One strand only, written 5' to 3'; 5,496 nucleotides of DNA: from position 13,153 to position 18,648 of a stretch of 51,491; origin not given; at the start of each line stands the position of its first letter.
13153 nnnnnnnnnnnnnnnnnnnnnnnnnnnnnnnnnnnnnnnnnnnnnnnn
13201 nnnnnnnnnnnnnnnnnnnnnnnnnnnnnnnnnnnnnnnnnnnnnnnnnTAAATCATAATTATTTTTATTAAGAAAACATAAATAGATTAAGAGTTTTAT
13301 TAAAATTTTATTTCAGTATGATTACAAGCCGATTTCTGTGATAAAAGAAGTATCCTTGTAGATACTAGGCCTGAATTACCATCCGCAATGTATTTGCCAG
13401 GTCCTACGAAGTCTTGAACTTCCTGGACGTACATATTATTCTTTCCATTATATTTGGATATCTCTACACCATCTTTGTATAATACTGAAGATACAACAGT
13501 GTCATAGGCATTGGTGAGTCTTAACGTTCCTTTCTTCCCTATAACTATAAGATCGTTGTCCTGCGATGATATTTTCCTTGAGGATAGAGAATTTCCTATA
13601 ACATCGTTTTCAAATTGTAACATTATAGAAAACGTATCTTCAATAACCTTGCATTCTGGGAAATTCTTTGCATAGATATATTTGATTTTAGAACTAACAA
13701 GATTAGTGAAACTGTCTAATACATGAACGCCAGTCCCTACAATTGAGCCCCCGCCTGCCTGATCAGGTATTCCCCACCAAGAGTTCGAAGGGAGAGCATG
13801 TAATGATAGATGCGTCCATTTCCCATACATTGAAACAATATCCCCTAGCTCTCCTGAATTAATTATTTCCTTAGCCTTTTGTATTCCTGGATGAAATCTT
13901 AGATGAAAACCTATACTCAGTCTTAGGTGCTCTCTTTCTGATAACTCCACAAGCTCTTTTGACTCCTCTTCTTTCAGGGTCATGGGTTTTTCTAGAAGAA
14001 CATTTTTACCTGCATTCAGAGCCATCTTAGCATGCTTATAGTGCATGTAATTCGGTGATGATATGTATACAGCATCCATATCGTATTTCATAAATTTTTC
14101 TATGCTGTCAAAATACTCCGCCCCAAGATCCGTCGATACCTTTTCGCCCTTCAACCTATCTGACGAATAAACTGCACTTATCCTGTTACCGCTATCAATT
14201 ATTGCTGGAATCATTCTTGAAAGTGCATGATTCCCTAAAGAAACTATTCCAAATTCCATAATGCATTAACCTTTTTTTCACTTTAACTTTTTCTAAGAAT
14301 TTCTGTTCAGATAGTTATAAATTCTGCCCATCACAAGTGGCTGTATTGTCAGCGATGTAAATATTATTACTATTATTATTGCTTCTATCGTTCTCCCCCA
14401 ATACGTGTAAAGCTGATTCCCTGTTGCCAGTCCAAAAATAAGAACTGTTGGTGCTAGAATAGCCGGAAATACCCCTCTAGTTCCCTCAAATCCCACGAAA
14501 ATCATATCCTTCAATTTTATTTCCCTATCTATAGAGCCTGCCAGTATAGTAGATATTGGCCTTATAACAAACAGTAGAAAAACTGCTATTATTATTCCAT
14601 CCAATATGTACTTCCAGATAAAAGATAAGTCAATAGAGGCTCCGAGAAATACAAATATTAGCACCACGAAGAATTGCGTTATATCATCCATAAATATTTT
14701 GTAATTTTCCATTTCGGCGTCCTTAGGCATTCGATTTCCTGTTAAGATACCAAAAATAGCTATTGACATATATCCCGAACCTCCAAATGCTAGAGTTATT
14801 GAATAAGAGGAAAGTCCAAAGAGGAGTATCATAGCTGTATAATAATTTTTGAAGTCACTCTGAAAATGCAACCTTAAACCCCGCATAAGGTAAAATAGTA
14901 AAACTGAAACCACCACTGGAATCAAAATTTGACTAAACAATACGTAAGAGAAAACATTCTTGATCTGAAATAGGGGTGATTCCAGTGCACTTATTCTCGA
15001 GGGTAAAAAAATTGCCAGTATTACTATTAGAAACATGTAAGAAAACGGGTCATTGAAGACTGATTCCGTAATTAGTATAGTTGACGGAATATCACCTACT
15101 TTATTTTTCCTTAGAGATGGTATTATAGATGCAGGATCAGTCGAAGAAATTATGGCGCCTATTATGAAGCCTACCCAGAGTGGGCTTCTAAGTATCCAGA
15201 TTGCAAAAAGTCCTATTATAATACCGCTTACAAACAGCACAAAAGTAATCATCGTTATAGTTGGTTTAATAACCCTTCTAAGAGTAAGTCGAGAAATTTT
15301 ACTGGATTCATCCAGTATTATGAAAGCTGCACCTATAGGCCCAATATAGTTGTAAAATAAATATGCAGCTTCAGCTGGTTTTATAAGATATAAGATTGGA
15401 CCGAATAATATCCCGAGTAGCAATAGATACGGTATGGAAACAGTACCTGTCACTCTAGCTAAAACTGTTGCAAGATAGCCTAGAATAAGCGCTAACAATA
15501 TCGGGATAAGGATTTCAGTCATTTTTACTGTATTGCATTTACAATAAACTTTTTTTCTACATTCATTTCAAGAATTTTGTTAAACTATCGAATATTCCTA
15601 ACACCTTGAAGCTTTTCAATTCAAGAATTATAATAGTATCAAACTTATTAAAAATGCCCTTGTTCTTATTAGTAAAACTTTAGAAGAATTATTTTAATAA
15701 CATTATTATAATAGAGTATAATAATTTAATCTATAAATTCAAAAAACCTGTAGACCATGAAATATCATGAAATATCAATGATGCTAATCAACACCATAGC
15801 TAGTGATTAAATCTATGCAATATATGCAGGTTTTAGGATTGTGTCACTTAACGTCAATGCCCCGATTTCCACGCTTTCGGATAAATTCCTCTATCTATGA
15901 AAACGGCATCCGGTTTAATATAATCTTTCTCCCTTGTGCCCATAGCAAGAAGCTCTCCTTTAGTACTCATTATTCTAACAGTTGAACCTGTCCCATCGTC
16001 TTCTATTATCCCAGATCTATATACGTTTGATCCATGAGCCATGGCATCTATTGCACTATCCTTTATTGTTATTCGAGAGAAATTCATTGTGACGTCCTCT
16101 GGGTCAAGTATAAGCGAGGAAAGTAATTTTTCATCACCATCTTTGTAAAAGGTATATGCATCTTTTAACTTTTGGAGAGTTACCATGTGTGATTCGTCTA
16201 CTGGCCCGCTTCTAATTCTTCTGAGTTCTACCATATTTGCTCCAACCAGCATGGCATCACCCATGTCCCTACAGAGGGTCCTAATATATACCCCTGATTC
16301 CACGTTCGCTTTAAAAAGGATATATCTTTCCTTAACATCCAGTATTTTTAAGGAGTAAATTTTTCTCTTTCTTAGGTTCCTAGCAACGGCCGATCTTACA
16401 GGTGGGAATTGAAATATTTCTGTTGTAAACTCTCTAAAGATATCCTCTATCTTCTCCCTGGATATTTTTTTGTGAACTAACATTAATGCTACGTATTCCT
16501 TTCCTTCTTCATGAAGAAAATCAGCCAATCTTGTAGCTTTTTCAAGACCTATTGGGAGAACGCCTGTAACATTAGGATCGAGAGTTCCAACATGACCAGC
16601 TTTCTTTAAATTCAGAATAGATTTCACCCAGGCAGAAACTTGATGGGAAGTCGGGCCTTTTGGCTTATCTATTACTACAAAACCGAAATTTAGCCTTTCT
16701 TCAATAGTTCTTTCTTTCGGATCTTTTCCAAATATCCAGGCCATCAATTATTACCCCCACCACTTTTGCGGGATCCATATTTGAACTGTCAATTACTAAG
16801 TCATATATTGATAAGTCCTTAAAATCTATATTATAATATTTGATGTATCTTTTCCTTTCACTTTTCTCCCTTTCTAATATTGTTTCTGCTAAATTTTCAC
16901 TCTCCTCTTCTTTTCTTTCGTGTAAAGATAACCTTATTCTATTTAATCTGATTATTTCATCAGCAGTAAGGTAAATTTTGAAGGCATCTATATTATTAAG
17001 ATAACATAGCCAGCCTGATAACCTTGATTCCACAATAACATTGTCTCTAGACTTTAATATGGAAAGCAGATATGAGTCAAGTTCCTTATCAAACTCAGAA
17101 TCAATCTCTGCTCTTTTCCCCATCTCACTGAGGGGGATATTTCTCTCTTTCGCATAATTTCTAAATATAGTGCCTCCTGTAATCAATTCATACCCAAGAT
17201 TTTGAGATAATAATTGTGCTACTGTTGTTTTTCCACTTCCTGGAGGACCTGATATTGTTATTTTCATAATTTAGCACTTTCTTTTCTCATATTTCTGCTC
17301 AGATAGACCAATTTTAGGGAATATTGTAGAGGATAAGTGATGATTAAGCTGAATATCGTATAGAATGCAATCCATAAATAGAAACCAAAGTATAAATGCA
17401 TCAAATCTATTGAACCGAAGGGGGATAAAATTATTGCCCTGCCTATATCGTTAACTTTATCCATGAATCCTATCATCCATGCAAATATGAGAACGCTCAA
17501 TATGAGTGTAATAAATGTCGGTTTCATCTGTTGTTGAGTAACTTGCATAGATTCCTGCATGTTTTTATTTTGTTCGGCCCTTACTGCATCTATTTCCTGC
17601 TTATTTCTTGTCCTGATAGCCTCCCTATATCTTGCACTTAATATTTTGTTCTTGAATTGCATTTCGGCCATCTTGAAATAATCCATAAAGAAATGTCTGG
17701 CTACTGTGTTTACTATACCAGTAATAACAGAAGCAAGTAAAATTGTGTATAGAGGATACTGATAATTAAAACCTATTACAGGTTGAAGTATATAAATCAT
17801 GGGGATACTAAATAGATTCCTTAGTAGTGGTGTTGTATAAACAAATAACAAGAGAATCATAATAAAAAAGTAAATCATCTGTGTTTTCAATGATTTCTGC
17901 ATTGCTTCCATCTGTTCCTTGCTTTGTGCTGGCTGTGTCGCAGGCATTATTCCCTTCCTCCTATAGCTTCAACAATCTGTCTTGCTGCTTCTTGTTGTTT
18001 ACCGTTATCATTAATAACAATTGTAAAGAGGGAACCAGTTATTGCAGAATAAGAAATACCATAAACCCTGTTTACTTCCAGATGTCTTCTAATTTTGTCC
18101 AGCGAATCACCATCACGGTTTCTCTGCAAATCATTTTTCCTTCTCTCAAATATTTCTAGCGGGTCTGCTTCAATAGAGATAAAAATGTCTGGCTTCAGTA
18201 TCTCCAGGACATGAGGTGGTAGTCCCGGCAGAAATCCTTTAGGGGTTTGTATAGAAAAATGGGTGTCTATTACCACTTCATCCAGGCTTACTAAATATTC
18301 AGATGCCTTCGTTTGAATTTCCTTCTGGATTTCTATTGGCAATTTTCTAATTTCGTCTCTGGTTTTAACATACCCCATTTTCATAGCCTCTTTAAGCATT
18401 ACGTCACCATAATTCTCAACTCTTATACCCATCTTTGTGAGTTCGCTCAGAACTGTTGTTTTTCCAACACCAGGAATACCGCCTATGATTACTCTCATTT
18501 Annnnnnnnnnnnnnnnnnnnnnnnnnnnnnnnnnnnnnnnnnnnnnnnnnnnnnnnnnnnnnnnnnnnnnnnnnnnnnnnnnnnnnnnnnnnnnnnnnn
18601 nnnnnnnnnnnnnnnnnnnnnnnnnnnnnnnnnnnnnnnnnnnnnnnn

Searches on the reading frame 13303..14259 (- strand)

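Call 27: search_protein_families(library=pfam, proteins=[window:13303-14259:-], max_evalue=0.001)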
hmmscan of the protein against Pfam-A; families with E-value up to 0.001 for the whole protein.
window:13303-14259:- (319 aa): 4 families
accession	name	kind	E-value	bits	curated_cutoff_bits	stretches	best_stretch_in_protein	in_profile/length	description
PF01408.29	GFO_IDH_MocA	-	3.9e-21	76.4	24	1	3-118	3-120/120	Oxidoreductase family, NAD-binding Rossmann fold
PF22725.1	GFO_IDH_MocA_C3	-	2.8e-19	69.8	27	1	126-247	1-124/124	GFO/IDH/MocA C-terminal domain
PF02894.22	GFO_IDH_MocA_C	-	1.9e-10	41.4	22.9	1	130-252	1-133/218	Oxidoreductase family, C-terminal alpha/beta domain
PF22685.1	Gal80p_C-like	-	3.7e-06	27.6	29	1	124-209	1-91/152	Gal80p, C-terminal domain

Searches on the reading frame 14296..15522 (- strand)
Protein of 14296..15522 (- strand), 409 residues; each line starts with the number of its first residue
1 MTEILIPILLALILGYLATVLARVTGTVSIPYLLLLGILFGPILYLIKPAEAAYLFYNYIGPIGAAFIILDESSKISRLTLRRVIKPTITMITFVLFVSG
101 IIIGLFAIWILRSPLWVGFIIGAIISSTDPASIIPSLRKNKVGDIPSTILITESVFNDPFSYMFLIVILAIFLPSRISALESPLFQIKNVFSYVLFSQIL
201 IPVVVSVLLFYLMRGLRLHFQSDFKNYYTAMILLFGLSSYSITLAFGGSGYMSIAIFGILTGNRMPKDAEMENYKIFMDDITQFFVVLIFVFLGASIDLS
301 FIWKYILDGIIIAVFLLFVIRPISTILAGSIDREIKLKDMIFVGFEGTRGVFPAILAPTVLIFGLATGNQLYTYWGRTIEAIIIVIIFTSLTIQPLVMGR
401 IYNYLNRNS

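Call 27: search_protein_families(library=pfam, proteins=[window:14296-15522:-], max_evalue=0.001)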
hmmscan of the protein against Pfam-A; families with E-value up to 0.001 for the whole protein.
window:14296-15522:- (409 aa): 1 family
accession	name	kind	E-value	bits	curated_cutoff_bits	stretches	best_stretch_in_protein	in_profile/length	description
PF00999.27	Na_H_Exchanger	-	1.9e-42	145.9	26.2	1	10-398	3-374/375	Sodium/hydrogen exchanger, transmembrane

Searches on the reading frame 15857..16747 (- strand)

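Call 27: search_protein_families(library=pfam, proteins=[window:15857-16747:-], max_evalue=0.001)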
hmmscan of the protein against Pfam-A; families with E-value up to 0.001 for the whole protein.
window:15857-16747:- (297 aa): 5 families
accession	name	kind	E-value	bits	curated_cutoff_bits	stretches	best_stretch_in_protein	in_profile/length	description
PF01509.24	TruB_N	-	5.7e-26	92.1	27.3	2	42-95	1-54/149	TruB family pseudouridylate synthase (N terminal domain)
PF16198.10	TruB_C_2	-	8.1e-22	77.6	29.3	1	156-217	1-62/66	tRNA pseudouridylate synthase B C-terminal domain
PF08068.17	DKCLD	-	6.6e-10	39.4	27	1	6-37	26-57/58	DKCLD (NUC011) domain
PF01472.26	PUA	-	2.7e-08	34.1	24.8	1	225-271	2-51/74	PUA domain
PF21238.2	Pus10_C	-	2.7e-08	34.1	27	1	73-159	114-202/232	Pus10, C-terminal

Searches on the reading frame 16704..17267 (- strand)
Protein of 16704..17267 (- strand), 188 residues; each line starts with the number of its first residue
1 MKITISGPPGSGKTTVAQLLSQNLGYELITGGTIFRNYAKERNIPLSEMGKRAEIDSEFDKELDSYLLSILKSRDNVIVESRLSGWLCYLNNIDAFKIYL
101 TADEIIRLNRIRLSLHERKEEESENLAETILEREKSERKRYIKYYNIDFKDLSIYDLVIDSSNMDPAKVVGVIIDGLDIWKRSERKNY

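Call 60: search_protein_families(library=pfam, proteins=[window:16704-17267:-], max_evalue=0.00001)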
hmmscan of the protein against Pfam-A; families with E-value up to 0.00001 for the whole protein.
window:16704-17267:- (188 aa): 5 families
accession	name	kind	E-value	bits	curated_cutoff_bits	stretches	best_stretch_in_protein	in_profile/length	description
PF13189.12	Cytidylate_kin2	-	9.7e-22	78.4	28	1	3-162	2-175/176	Cytidylate kinase-like family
PF13238.12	AAA_18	-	1e-18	68.4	29.4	1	3-127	1-124/128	AAA domain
PF02224.24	Cytidylate_kin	-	4.8e-14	53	26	1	3-40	1-38/211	Cytidylate kinase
PF13207.12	AAA_17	-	6.6e-13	49.6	27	1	7-85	2-82/136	AAA domain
PF13671.12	AAA_33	-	9.9e-07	29.6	27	1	5-79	4-75/143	AAA domain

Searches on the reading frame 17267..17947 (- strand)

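Call 60: search_protein_families(library=pfam, proteins=[window:17267-17947:-], max_evalue=0.00001)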
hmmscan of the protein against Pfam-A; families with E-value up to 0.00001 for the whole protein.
window:17267-17947:- (227 aa): 1 family
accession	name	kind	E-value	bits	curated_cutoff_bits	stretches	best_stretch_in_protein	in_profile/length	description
PF01956.21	EMC3_TMCO1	-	6e-19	68.9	27.1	1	54-208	4-162/169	Integral membrane protein EMC3/TMCO1-like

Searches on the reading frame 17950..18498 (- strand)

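Call 60: search_protein_families(library=pfam, proteins=[window:17950-18498:-], max_evalue=0.00001)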
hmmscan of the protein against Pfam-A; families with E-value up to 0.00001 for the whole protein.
window:17950-18498:- (183 aa): 2 families
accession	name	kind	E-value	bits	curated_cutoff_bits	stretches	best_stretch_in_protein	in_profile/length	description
PF13207.12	AAA_17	-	9e-35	120.4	27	1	7-137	2-136/136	AAA domain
PF13238.12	AAA_18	-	9.6e-12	45.9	29.4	1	3-129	1-117/128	AAA domain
